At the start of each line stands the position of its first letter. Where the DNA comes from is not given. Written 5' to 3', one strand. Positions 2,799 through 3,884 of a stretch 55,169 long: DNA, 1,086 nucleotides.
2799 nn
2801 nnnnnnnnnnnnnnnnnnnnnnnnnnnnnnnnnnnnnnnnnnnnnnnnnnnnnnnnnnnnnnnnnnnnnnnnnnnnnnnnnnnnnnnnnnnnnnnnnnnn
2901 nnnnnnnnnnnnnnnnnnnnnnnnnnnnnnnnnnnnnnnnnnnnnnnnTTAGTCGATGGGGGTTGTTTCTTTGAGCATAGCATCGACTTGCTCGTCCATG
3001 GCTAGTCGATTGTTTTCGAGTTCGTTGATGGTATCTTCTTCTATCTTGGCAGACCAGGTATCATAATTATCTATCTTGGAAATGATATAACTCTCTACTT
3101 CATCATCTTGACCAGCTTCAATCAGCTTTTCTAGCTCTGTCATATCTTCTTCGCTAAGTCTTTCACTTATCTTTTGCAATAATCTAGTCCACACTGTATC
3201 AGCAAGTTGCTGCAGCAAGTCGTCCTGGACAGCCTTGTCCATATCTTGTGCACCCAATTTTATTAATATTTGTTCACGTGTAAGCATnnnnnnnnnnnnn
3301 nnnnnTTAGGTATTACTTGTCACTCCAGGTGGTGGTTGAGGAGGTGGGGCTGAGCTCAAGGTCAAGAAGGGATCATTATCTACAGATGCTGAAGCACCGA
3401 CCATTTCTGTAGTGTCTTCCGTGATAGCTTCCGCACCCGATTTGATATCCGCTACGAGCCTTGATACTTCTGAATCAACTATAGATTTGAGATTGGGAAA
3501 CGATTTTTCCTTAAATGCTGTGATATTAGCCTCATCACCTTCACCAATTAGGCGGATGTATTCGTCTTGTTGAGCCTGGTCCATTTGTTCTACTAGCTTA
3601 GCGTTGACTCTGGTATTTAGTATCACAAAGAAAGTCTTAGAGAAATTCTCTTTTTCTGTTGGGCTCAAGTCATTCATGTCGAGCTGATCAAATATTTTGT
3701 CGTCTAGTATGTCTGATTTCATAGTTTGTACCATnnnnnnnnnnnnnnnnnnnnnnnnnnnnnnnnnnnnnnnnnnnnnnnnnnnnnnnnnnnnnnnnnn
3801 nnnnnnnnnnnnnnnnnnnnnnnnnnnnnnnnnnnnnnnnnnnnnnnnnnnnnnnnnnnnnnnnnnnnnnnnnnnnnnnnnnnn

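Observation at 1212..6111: Tight four-gene operon of unrecognised proteins: giant membrane protein, two paralogous small acidic proteins, HD-like protein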

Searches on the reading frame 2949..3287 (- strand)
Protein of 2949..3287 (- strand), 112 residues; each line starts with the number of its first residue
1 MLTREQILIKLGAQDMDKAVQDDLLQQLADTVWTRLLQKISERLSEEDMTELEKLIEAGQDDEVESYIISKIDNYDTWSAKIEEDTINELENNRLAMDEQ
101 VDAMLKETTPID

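Call 3: search_protein_families(library=pfam, proteins=[window:2949-3287:-], max_evalue=1)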
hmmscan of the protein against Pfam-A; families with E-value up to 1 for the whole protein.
window:2949-3287:- (112 aa): 8 families
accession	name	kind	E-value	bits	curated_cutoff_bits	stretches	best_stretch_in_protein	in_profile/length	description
PF01399.33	PCI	-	0.017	15.7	22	1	22-73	15-65/84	PCI domain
PF08763.17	Ca_chan_IQ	-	0.018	15.8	26.7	1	2-46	7-50/77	Voltage gated calcium channel IQ domain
PF10398.14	DUF2443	-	0.051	14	25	1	7-38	34-64/79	Protein of unknown function (DUF2443)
PF12825.12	DUF3818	-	0.062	12.8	25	1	15-93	77-153/338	Domain of unknown function in PX-proteins (DUF3818)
PF25399.1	DeaD_dimer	-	0.067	13.7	23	1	34-62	12-40/67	RNA helicase DeaD dimerization domain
PF13961.12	DUF4219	-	0.19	12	27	1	73-83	4-14/27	Domain of unknown function (DUF4219)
PF20648.2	DUF6809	-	0.28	12.5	27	0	33-59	33-59/85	Family of unknown function (DUF6809)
PF18915.5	DUF5667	-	0.45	11.4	27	1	41-99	33-87/99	Domain of unknown function (DUF5667)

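Call 4: search_protein_families(library=ncbifam, proteins=[window:2949-3287:-], max_evalue=1)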
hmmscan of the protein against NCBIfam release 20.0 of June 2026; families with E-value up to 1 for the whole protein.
window:2949-3287:- (112 aa): 3 families
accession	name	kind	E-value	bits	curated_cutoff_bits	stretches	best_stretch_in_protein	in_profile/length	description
NF041731.2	transpos_ISH6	equivalog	0.015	14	240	1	10-60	269-319/414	ISH6 family transposase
NF052338.1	PA2781_fam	subfamily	0.051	13.8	45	1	14-58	44-89/98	PA2781 family protein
NF041721.1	phane_AmcA_1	equivalog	0.11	12.9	40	1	44-79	2-35/54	multiple cyclophane-containing RiPP AmcA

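Call 7: search_protein_families(library=phrogs, proteins=[window:2949-3287:-], max_evalue=1)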
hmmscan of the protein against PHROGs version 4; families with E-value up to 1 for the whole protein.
window:2949-3287:- (112 aa): 1 family
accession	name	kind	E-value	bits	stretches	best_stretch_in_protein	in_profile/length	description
phrog_28608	-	unknown function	0.19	12.6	1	3-65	78-138/145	-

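Call 8: search_protein_families(library=padloc, proteins=[window:2949-3287:-], max_evalue=1)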
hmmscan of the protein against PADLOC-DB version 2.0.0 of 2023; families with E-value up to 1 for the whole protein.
window:2949-3287:- (112 aa): 1 family
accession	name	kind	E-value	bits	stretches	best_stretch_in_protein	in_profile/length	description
PDLC02443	BrxA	-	0.0049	14.6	1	16-63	39-86/203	BrxA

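Call 63: search_protein_families(library=pfam, alignment_id=A6, max_evalue=1)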
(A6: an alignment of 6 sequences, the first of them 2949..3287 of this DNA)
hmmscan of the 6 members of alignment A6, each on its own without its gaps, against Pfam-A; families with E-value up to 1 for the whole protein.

A. member 1, window:2949-3287:- (112 aa): 8 families
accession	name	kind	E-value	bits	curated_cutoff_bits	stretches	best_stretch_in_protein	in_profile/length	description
PF01399.33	PCI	-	0.017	15.7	22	1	22-73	15-65/84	PCI domain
PF08763.17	Ca_chan_IQ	-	0.018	15.8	26.7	1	2-46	7-50/77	Voltage gated calcium channel IQ domain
PF10398.14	DUF2443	-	0.051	14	25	1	7-38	34-64/79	Protein of unknown function (DUF2443)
PF12825.12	DUF3818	-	0.062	12.8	25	1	15-93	77-153/338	Domain of unknown function in PX-proteins (DUF3818)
PF25399.1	DeaD_dimer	-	0.067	13.7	23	1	34-62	12-40/67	RNA helicase DeaD dimerization domain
PF13961.12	DUF4219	-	0.19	12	27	1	73-83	4-14/27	Domain of unknown function (DUF4219)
PF20648.2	DUF6809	-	0.28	12.5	27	0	33-59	33-59/85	Family of unknown function (DUF6809)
PF18915.5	DUF5667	-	0.45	11.4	27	1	41-99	33-87/99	Domain of unknown function (DUF5667)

B. families by the number of members that match (of 6 scanned): 33 families (the first 25 are shown)
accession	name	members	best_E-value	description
PF20648.2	DUF6809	4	0.054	Family of unknown function (DUF6809)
PF25399.1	DeaD_dimer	4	0.067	RNA helicase DeaD dimerization domain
PF14760.11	Rnk_N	4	0.085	Rnk N-terminus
PF18908.5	DUF5663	3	0.00056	Protein of unknown function (DUF5663)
PF02338.25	OTU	3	0.13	OTU-like cysteine protease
PF01399.33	PCI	2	0.017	PCI domain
PF04286.17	DUF445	2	0.034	Protein of unknown function (DUF445)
PF22333.2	Ago_PAZ_arc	2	0.041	Argonaute, PAZ domain, archaea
PF19995.5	iSTAND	2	0.29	inactive STAND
PF04959.19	ARS2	2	0.37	Arsenite-resistance protein 2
PF10163.14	EnY2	2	0.39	Transcription factor e(y)2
PF03127.19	GAT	1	0.0013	GAT domain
PF01798.23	Nop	1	0.012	snoRNA binding domain, fibrillarin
PF08763.17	Ca_chan_IQ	1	0.018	Voltage gated calcium channel IQ domain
PF07739.18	TipAS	1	0.028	TipAS antibiotic-recognition domain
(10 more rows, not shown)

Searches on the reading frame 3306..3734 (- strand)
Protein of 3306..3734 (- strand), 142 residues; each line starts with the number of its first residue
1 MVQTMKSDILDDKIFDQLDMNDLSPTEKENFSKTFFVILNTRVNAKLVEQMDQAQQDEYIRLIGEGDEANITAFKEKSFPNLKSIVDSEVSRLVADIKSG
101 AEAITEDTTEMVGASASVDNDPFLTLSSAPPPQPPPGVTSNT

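Call 3: search_protein_families(library=pfam, proteins=[window:3306-3734:-], max_evalue=1)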
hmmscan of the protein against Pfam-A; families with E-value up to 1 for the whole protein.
window:3306-3734:- (142 aa): 3 families
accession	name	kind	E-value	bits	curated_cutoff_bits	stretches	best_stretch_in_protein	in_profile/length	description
PF18908.5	DUF5663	-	2e-07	31.9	23.7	1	20-96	7-83/84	Protein of unknown function (DUF5663)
PF06975.16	DUF1299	-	0.038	14.5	25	0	52-78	6-30/47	Protein of unknown function (DUF1299)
PF11521.13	TFIIE-A_C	-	0.11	13.3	22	1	43-62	54-75/85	C-terminal general transcription factor TFIIE alpha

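Call 4: search_protein_families(library=ncbifam, proteins=[window:3306-3734:-], max_evalue=1)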
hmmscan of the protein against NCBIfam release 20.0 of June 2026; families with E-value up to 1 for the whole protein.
window:3306-3734:- (142 aa): 0 families

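Call 7: search_protein_families(library=phrogs, proteins=[window:3306-3734:-], max_evalue=1)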
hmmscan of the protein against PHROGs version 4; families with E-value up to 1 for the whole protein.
window:3306-3734:- (142 aa): 1 family
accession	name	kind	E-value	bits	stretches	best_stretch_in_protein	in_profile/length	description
phrog_1530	-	other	0.37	11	1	6-100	134-228/379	DNA methyltransferase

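Call 8: search_protein_families(library=padloc, proteins=[window:3306-3734:-], max_evalue=1)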
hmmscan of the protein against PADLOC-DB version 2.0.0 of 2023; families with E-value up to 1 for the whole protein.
window:3306-3734:- (142 aa): 0 families

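Call 64: find_homologous_proteins(query=A5, max_evalue=0.001)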
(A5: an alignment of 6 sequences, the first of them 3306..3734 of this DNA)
Query A5 (6 sequences) (142 aa, profile of the alignment): 35 proteins with E <= 0.001 among 6075 candidates.
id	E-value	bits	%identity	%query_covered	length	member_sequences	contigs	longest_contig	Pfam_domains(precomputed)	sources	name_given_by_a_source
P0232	1.2e-73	263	70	97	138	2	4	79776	PF18908.7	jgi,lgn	-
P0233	3.1e-70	252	75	97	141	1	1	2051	PF18908.7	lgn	-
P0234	1.8e-69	250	73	97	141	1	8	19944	PF18908.7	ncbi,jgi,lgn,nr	ncbi:MAG: hypothetical protein QG675_699 [Patescibacteria group bacterium]|jgi:hypothetical protein|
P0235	6.0e-69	248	95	100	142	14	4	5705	PF18908.7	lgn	-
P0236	8.2e-66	238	72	97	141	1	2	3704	PF18908.7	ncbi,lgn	-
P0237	1.7e-63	231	55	82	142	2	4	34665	PF18908.7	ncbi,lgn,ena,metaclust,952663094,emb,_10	metaclust:\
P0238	5.9e-62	226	57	85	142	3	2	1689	PF18908.7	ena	-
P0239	4.8e-61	223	55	82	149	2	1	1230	PF18908.7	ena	-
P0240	9.6e-61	222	55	93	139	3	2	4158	PF18908.7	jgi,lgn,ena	jgi:hypothetical protein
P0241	3.9e-60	220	58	85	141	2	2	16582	PF18908.7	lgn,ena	-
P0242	6.2e-58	213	55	94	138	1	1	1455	PF18908.7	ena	-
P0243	1.3e-56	208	70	99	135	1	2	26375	PF18908.7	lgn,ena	-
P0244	7.6e-56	206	54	93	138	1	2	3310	PF18908.7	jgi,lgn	jgi:molybdenum cofactor biosynthesis enzyme MoaA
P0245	3.0e-55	204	53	93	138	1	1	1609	PF18908.7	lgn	-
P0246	5.2e-51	190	54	70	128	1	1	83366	PF18908.7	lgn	-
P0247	3.1e-44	168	62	70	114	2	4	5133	PF18908.7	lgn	-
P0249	3.1e-12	65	33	67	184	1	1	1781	PF18908.7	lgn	-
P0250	9.2e-11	60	35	67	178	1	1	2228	PF18908.7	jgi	jgi:hypothetical protein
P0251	2.0e-10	59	29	56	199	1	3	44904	PF18908.7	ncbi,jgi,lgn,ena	-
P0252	2.9e-10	58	30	74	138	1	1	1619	PF18908.7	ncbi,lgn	-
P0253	5.8e-10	57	28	85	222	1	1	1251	PF18908.7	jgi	jgi:hypothetical protein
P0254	8.6e-10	57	30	74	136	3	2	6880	PF18908.7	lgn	-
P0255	2.0e-9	56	37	65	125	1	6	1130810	PF18908.7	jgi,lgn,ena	-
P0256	2.2e-9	55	29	55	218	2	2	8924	PF18908.7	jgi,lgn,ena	-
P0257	3.0e-9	55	31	70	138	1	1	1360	PF18908.7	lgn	-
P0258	3.8e-9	55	31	70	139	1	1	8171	PF18908.7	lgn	-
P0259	4.6e-9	54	33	62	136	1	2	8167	PF18908.7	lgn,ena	-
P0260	3.8e-8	51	25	86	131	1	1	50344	PF18908.7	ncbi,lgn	-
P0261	4.3e-8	51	29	53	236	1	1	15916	PF18908.7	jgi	jgi:hypothetical protein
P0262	5.0e-8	51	33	67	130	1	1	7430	PF18908.7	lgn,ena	-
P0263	5.6e-8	51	31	73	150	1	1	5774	PF18908.7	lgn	-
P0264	1.1e-6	47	31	67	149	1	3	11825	PF18908.7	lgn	-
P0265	7.4e-6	44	35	47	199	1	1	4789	PF18908.7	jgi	jgi:hypothetical protein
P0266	1.6e-5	43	28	68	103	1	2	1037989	PF18908.7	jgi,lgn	jgi:hypothetical protein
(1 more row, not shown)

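Call 65: find_encoding_contigs(protein=P0255, flank=7000, max_places=2)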
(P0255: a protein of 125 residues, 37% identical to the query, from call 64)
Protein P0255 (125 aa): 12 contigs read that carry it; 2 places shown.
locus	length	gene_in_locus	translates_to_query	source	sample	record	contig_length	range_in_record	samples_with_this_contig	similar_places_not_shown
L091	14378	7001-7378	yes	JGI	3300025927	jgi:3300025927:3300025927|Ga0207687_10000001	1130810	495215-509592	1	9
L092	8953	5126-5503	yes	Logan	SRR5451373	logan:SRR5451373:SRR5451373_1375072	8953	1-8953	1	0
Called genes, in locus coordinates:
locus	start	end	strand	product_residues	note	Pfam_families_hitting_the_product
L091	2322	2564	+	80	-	-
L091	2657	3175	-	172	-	-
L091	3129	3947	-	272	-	PF00480:ROK, PF02685:Glucokinase (weak)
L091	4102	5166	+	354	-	PF24685:OB_RRP5_4th (faint), PF00575:S1, PF23459:S1_RRP5 (faint), PF00575:S1, PF21710:Spt6_S1 (weak), PF00575:S1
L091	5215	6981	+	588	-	PF04760:IF2_N, PF03193:RsgA_GTPase (faint), PF00009:GTP_EFTU, PF00071:Ras (weak), PF01926:MMR_HSR1, PF02421:FeoB_N (weak), PF22042:EF-G_D2, PF11987:IF-2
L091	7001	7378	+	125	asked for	PF18908:DUF5663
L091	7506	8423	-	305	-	PF00551:Formyl_trans_N, PF02911:Formyl_trans_C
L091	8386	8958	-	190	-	PF01327:Pep_deformylase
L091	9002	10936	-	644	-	PF17764:PriA_3primeBD, PF04851:ResIII, PF13604:AAA_30 (faint), PF00270:DEAD, PF18319:Zn_ribbon_PriA (weak), PF00271:Helicase_C (weak), PF18074:PriA_C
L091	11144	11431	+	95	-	-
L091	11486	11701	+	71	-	PF01165:Ribosomal_S21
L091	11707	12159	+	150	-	PF09424:YqeY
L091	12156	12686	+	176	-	PF00406:ADK, PF13207:AAA_17, PF13238:AAA_18, PF13671:AAA_33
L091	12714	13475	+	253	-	PF00557:Peptidase_M24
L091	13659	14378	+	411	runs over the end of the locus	PF11104:PilM_2 (faint), PF02491:SHS2_FTSA, PF06277:EutA (weak), PF06723:MreB_Mbl (weak), PF14450:FtsA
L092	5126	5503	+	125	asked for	PF18908:DUF5663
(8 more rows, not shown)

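Call 66: find_encoding_contigs(protein=P0251, flank=7000, max_places=2)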
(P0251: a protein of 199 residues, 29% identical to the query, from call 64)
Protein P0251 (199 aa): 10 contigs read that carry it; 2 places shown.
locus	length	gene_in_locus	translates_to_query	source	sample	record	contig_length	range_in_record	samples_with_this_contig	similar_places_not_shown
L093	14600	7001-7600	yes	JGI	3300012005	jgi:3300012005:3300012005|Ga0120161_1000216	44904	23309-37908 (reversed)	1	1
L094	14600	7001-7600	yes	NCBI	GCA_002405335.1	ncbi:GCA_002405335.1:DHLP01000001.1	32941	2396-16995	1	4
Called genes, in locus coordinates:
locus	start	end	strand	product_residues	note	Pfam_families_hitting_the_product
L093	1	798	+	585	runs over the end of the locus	PF01833:TIG, PF20144:TIG_SUH (faint), PF01833:TIG, PF00404:Dockerin_1 (weak)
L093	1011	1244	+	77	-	-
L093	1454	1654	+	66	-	-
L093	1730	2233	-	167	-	-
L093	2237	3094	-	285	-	PF00480:ROK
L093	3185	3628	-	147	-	-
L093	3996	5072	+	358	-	PF00575:S1 (weak), PF13509:S1_2 (faint), PF21710:Spt6_S1 (faint), PF23459:S1_RRP5 (faint), PF00575:S1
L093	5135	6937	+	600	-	PF04760:IF2_N, PF00009:GTP_EFTU, PF00071:Ras (faint), PF01926:MMR_HSR1, PF22042:EF-G_D2, PF11987:IF-2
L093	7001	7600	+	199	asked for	PF18908:DUF5663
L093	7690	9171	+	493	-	-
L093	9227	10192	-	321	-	PF00551:Formyl_trans_N, PF02911:Formyl_trans_C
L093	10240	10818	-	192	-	PF01327:Pep_deformylase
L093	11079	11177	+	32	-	-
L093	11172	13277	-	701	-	PF17764:PriA_3primeBD, PF00270:DEAD, PF04851:ResIII, PF18319:Zn_ribbon_PriA, PF00271:Helicase_C (weak), PF18074:PriA_C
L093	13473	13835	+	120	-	-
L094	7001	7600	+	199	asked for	PF18908:DUF5663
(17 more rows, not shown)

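Call 67: find_encoding_contigs(protein=P0260, flank=7000, max_places=2)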
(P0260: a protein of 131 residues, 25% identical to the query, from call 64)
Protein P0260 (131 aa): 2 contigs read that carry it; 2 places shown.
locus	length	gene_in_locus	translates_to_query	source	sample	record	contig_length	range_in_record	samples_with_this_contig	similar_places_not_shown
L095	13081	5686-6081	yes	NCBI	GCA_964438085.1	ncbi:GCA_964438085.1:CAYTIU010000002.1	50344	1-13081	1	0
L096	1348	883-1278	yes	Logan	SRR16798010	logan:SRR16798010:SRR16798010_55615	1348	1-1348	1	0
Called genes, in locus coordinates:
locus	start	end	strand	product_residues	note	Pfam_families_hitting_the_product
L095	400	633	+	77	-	-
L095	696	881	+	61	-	-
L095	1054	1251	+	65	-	-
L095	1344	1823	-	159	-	-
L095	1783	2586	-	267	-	PF00480:ROK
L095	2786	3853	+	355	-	PF00575:S1 (weak), PF21710:Spt6_S1 (faint), PF24685:OB_RRP5_4th (faint), PF00575:S1, PF23459:S1_RRP5 (weak)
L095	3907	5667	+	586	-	PF04760:IF2_N, PF00009:GTP_EFTU, PF00071:Ras (faint), PF01926:MMR_HSR1, PF02421:FeoB_N, PF22042:EF-G_D2, PF11987:IF-2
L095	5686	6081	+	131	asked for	PF18908:DUF5663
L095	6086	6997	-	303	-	PF00551:Formyl_trans_N, PF02911:Formyl_trans_C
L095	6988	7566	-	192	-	PF01327:Pep_deformylase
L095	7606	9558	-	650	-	PF17764:PriA_3primeBD, PF00270:DEAD, PF04851:ResIII, PF18319:Zn_ribbon_PriA, PF00271:Helicase_C, PF18074:PriA_C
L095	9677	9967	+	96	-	-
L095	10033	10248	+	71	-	PF01165:Ribosomal_S21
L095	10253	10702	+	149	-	PF09424:YqeY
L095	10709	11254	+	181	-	PF00406:ADK, PF13207:AAA_17, PF13238:AAA_18, PF13671:AAA_33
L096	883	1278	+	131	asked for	PF18908:DUF5663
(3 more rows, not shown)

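Call 74: find_encoding_contigs(protein=P0235, flank=10000, max_places=4)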
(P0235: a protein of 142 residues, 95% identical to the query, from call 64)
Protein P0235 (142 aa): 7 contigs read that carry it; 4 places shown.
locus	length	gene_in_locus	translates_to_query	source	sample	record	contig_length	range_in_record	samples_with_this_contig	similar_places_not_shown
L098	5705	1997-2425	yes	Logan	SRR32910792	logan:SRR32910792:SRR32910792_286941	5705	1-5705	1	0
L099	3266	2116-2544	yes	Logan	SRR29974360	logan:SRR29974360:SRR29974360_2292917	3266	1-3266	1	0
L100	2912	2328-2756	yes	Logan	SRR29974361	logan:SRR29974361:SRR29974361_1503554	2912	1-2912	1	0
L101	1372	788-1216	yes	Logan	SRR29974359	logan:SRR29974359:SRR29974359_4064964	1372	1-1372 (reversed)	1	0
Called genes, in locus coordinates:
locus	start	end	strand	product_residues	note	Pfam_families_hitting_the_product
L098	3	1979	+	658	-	?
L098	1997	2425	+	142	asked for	PF18908:DUF5663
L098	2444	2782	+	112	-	PF18908:DUF5663 (weak)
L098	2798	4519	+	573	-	-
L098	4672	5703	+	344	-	?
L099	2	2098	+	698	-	?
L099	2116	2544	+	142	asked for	PF18908:DUF5663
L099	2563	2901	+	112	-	PF18908:DUF5663 (weak)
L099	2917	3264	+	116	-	?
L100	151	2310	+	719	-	PF05887:Trypan_PARP (weak)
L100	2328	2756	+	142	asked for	PF18908:DUF5663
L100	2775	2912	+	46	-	?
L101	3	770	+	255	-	?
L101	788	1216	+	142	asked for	PF18908:DUF5663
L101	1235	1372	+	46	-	?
